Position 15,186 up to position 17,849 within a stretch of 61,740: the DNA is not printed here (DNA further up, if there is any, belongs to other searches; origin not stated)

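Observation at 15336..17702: Membrane-tethered LuxR-type regulator with a large extracellular beta-helix (N-out, C-in topology)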

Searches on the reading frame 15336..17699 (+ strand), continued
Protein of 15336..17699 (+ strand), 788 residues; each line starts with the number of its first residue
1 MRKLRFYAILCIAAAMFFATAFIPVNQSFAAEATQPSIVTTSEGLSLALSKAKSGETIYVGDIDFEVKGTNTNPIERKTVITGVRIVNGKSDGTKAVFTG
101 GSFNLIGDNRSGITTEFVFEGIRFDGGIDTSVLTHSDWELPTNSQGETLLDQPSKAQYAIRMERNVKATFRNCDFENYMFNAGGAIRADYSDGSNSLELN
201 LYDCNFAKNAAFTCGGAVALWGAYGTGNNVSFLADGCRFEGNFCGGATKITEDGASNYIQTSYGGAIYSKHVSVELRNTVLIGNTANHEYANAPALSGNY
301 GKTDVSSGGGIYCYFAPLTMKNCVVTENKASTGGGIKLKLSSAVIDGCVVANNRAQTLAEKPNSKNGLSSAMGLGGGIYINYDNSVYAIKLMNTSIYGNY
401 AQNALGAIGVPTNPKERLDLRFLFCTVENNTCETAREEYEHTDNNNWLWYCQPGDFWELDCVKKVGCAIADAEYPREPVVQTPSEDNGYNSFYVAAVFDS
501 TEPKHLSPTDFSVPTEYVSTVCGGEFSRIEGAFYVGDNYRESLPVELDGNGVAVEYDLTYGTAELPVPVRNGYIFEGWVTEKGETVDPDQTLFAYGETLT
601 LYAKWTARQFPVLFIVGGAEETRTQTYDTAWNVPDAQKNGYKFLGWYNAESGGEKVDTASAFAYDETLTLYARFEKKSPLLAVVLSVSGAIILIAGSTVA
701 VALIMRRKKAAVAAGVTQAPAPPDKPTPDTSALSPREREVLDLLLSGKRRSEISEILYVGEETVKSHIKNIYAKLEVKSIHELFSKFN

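Call 32: fold_search(model_id=the predicted structure, library=pdb)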
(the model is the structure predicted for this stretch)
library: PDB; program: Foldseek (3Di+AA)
matches with E <= 10: 562; with E <= 0.001: 3
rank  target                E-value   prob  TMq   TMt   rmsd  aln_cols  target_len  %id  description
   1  2y5p_C                6.6e-04  1.00  0.09  0.83   1.9        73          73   27  B-repeat of Listeria monocytogenes InlB (internalin B) (released 2011-02-23)
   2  9qr4_A                8.0e-04  0.97  0.09  0.19  20.2       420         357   10  InlB392_T336Y: T336Y variant of Listeria monocytogenes InlB (internalin B) residues 36-392 (released 2025-12-03)
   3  2y5p_A                9.2e-04  1.00  0.09  0.85   1.7        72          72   26  B-repeat of Listeria monocytogenes InlB (internalin B) (released 2011-02-23)
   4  9qr5                  1.5e-03  0.95  0.09  0.19  19.3       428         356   10  InlB392_V333E: V333E variant of Listeria monocytogenes InlB (internalin B) residues 36-392 (released 2025-11-26)
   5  2y5p_D                1.6e-03  1.00  0.09  0.84   1.8        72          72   28  B-repeat of Listeria monocytogenes InlB (internalin B) (released 2011-02-23)
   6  9ozl_A                2.0e-03  0.98  0.20  0.35  11.2       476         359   11  Crystal structure of the polysaccharide lyase RbmB from Vibrio cholerae (released 2026-03-11)
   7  9bev_A                2.4e-03  0.97  0.21  0.27  14.9       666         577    9  Structure of GH110A in complex with a lambda-carrageenan oligosaccharide (released 2025-08-27)
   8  7dmk_C                3.4e-03  0.30  0.10  0.11  23.7       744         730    9  PL6 alginate lyase BcAlyPL6 (released 2021-10-06)
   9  7pv9_A                4.1e-03  0.87  0.09  0.19  19.1       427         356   10  Listeria monocytogene InlB (internalin B) residues 36-392 (internalin domain and B-repeat) (released 2022-01-26)
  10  9qr4_C                5.9e-03  0.75  0.09  0.18  21.2       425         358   10  InlB392_T336Y: T336Y variant of Listeria monocytogenes InlB (internalin B) residues 36-392 (released 2025-12-03)
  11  9ozd_C                7.1e-03  0.97  0.22  0.39  12.2       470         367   12  Crystal structure of the polysaccharide lyase RbmB from Vibrio cholerae bound to Vibrio Polysaccharide (released 2026-03-11)
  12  9cdu_A                8.2e-03  1.00  0.22  0.37  12.5       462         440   10  Crystal Structure of Rhombotarget A-peptide Complex (released 2025-07-02)
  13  7dmk_A                9.4e-03  0.28  0.11  0.12  22.8       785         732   10  PL6 alginate lyase BcAlyPL6 (released 2021-10-06)
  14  7xz7_A                9.9e-03  0.75  0.17  0.26  14.8       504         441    8  Mutant (D137A) of the N-terminal domain of fucoidan lyase FdlA (released 2022-09-28)
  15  7nms                  9.9e-03  0.72  0.09  0.19  21.5       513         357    9  InlB392_T332E: T332E variant of Listeria monocytogenes InlB (internalin B) residues 36-392 (released 2022-01-26)
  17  1je8_E                1.4e-02  1.00  0.07  0.81   1.1        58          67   36  Two-Component response regulator NarL/DNA Complex: DNA Bending Found in a High Affinity Site (released 2002-09-27)
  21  1je8_A                1.7e-02  1.00  0.07  0.82   0.9        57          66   37  Two-Component response regulator NarL/DNA Complex: DNA Bending Found in a High Affinity Site (released 2002-09-27)
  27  1yio                  2.1e-02  1.00  0.07  0.28   0.7        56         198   39  Crystallographic structure of response regulator StyR from Pseudomonas fluorescens (released 2005-09-27)
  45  1fse_D                4.8e-02  1.00  0.07  0.73   1.3        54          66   41  CRYSTAL STRUCTURE OF THE BACILLUS SUBTILIS REGULATORY PROTEIN GERE (released 2001-03-21)
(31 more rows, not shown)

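Call 43: find_encoding_contigs(protein=P0002, flank=10000, max_places=3)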
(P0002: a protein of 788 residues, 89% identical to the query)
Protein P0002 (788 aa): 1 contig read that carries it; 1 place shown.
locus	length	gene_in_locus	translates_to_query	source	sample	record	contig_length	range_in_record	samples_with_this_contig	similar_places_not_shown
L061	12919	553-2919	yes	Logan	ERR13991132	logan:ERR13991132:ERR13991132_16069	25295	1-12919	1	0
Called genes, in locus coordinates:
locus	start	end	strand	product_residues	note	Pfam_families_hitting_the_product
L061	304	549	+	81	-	PF01381:HTH_3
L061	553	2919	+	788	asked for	PF09479:Flg_new, PF00196:GerE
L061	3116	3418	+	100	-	-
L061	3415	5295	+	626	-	-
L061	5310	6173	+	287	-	PF13240:Zn_Ribbon_1 (weak), PF13248:Zn_ribbon_3 (weak), PF12773:DZR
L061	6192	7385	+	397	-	-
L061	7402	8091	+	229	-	-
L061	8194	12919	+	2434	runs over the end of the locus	PF18998:Flg_new_2 (faint), PF02415:Chlam_PMP (faint), PF09479:Flg_new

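Call 44: find_encoding_contigs(protein=P0003, flank=10000, max_places=3)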
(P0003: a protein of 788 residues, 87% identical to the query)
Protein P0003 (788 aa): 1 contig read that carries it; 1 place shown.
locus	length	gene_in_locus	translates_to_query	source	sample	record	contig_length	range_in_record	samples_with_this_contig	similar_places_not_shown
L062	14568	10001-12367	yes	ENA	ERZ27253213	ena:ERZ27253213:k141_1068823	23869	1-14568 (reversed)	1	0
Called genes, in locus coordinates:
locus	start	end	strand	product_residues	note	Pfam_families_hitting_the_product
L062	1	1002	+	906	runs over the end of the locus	PF20013:GAP1-N2 (weak)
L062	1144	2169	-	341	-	PF10974:DUF2804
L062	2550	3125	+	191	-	PF13302:Acetyltransf_3 (weak), PF00583:Acetyltransf_1, PF13508:Acetyltransf_7, PF08445:FR47, PF13673:Acetyltransf_10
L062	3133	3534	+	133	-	PF00636:Ribonuclease_3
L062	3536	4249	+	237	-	PF08032:SpoU_sub_bind, PF00588:SpoU_methylase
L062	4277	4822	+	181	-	PF04542:Sigma70_r2, PF08281:Sigma70_r4_2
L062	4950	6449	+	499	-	PF13177:DNA_pol3_delta2, PF00004:AAA, PF13401:AAA_22 (faint), PF22608:DNAX_ATPase_lid, PF12169:DNA_pol3_gamma3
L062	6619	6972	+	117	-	PF02575:YbaB_DNA_bd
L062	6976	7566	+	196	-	PF21176:RecR_HhH, PF02132:RecR_ZnF, PF01751:Toprim, PF13662:Toprim_4, PF21175:RecR_C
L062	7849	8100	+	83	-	PF01479:S4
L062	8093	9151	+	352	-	PF01128:IspD, PF12804:NTP_transf_3, PF02542:YgbB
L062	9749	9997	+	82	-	PF12844:HTH_19 (weak), PF01381:HTH_3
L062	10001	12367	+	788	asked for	PF09479:Flg_new, PF00196:GerE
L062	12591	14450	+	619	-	-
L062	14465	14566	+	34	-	?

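Call 51: search_solved_structures(query=window:15336-17699:+, max_evalue=0.01)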
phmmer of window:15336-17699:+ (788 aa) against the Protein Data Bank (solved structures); distinct sequences matched with E-value up to 0.01: 27.
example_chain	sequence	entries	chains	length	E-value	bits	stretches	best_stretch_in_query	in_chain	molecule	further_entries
1fse_A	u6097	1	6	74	5e-06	28.3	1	731-779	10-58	GERE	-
4wt0_B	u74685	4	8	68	9.9e-06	27.3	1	733-779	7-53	Response regulator receiver domain protein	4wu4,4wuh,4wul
4wsz_A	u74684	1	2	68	1.2e-05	27.1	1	733-778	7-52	Response regulator receiver domain protein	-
7x1k_A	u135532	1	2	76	1.6e-05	26.6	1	730-778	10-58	Chemotaxis protein CheY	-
5hev_A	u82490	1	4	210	2.9e-05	25.8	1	732-779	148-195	Response regulator protein VraR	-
1je8_A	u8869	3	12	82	0.00012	23.8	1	729-780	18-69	Nitrate/Nitrite Response Regulator Protein NARL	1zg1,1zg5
7vim_A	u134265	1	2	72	0.00012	23.8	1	732-783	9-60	Protein EsrB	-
7r3g_B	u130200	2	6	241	0.00014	23.5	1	722-776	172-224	Regulatory protein RhlR | PROSS optimized variant of RhlR with 75 mutations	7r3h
8u3b_G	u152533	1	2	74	0.00016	23.3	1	729-780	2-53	Nitrate/nitrite response regulator protein NarL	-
3kln_A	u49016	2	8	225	0.00017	23.2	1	732-779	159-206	Transcriptional regulator, LuxR family | Transcriptional regulator VpsT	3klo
4ldz_A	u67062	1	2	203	0.0003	22.4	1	728-783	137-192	Transcriptional regulatory protein DesR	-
1a04_A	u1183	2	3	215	0.00046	21.8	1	727-780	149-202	NITRATE/NITRITE RESPONSE REGULATOR PROTEIN NARL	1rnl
3qp5_A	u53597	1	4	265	0.00083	21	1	710-778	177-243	CviR transcriptional regulator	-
7ve4_A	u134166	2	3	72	0.00084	20.9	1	732-779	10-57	DNA-binding response regulator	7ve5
3qp6_A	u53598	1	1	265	0.00086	20.9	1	713-778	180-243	CviR transcriptional regulator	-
1yio_A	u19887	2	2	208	0.0057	18.2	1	721-783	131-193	response regulatory protein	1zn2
2y5p_A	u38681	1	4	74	0.007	17.9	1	548-607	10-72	INTERNALIN B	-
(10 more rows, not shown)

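Call 61: search_protein_families(library=pfam, proteins=[L060:14921-16948:+], max_evalue=0.001)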
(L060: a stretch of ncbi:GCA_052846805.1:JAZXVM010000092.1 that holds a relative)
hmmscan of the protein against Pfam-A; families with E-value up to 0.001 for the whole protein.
L060:14921-16948:+ (676 aa): 0 families

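Call 65: list_cluster_members(proteins=[P0004, P0010, P0012, P0014, P0015])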
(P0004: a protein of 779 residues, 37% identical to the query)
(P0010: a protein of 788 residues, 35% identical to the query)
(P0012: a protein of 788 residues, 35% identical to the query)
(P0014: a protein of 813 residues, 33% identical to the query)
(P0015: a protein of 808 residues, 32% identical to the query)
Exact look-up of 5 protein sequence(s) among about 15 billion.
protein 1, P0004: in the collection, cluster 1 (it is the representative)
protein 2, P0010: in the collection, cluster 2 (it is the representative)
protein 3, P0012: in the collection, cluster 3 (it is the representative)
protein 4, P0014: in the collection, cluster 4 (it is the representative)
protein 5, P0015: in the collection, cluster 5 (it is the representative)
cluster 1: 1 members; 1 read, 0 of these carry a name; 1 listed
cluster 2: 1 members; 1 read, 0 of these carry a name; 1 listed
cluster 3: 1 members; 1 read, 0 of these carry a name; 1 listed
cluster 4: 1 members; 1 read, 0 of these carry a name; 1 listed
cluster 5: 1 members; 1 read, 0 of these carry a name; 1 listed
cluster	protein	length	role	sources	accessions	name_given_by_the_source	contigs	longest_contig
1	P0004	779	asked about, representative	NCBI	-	-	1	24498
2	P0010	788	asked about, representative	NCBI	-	-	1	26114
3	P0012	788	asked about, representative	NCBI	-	-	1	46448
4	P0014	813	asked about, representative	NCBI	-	-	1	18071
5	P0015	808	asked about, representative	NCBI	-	-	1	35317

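Call 66: search_protein_representatives(alignment_id=A1)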
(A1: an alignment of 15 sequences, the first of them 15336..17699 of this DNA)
Query: 15 sequences, 785 profile positions. Proteins with E-value up to 0.001 (for the whole library): 265264; up to 1e-10: 31430; up to 1e-30: 4051. The best 150 are listed.
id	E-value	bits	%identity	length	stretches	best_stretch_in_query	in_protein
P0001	0.0e+00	1128.1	-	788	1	2-785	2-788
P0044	4.4e-299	1010.8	-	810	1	11-784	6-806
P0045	5.6e-290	980.7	-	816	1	6-784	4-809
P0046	3.2e-250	849.2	-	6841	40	546-669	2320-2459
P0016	2.1e-243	826.6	-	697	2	2-545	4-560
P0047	6.0e-229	778.8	-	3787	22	540-679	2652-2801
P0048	4.9e-225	765.9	-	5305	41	536-669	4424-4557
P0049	2.0e-223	760.6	-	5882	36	555-669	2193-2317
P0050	5.0e-216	736.1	-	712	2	8-540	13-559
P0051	2.0e-210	717.6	-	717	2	8-546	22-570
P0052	4.1e-205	700.0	-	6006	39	530-672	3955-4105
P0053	1.6e-204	698.1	-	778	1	21-784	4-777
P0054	4.5e-202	690.0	-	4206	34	555-669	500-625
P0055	1.2e-201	688.6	-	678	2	12-538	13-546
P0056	3.8e-200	683.6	-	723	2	10-599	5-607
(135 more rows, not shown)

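Call 69: search_protein_families(library=pfam, alignment_id=A2, max_evalue=0.001)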
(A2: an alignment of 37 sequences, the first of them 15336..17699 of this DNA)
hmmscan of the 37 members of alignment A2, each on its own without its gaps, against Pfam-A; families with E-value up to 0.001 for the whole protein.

A. member 1, window:15336-17699:+ (788 aa): 3 families
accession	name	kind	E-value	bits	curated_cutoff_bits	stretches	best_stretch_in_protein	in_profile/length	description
PF09479.16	Flg_new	-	3.9e-17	62.6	27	2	617-672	8-64/65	Listeria-Bacteroides repeat domain (List_Bact_rpt)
PF00196.25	GerE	-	1.2e-15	57.3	23.5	1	732-784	2-54/57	Bacterial regulatory proteins, luxR family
PF08281.18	Sigma70_r4_2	-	0.00015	21.8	25.7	1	732-775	10-54/54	Sigma-70, region 4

B. families by the number of members that match (of 37 scanned): 11 families
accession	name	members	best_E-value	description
PF00196.25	GerE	36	1.1e-18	Bacterial regulatory proteins, luxR family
PF02415.23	Chlam_PMP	25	1e-10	Chlamydia polymorphic membrane protein (Chlamydia_PMP) repeat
PF09479.16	Flg_new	16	3.9e-17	Listeria-Bacteroides repeat domain (List_Bact_rpt)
PF08281.18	Sigma70_r4_2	13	1.6e-06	Sigma-70, region 4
PF13229.12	Beta_helix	7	2.7e-09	Right handed beta helix region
PF04545.22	Sigma70_r4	5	2.6e-05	Sigma-70, region 4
PF18998.6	Flg_new_2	4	1.7e-08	Divergent InlB B-repeat domain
PF22807.2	TrAA12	1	2.8e-08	TrAA12-like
PF20585.4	Pectate_lyase_5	1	0.00015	Putative pectate lyase-like adhesive domain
PF13412.12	HTH_24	1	0.00043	Winged helix-turn-helix DNA-binding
PF16509.11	KORA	1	0.00096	TrfB plasmid transcriptional repressor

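Call 86: search_protein_families(library=padloc, proteins=[window:15336-17699:+], max_evalue=0.001)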
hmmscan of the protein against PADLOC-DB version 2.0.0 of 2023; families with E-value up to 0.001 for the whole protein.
window:15336-17699:+ (788 aa): 2 families
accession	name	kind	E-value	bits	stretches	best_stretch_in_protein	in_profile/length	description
PDLC01851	CARF3--CARF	-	6.3e-07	27.1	1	731-776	208-253/279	-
PDLC01855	CARF3--CARF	-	1.5e-05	22.8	1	731-775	216-260/288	-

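Call 87: search_protein_families(library=phrogs, proteins=[window:15336-17699:+], max_evalue=0.001)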
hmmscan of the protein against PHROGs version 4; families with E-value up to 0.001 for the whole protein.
window:15336-17699:+ (788 aa): 1 family
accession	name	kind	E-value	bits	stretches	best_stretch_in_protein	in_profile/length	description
phrog_10300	-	transcription regulation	5.9e-07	30.6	1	729-783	117-171/182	transcriptional regulator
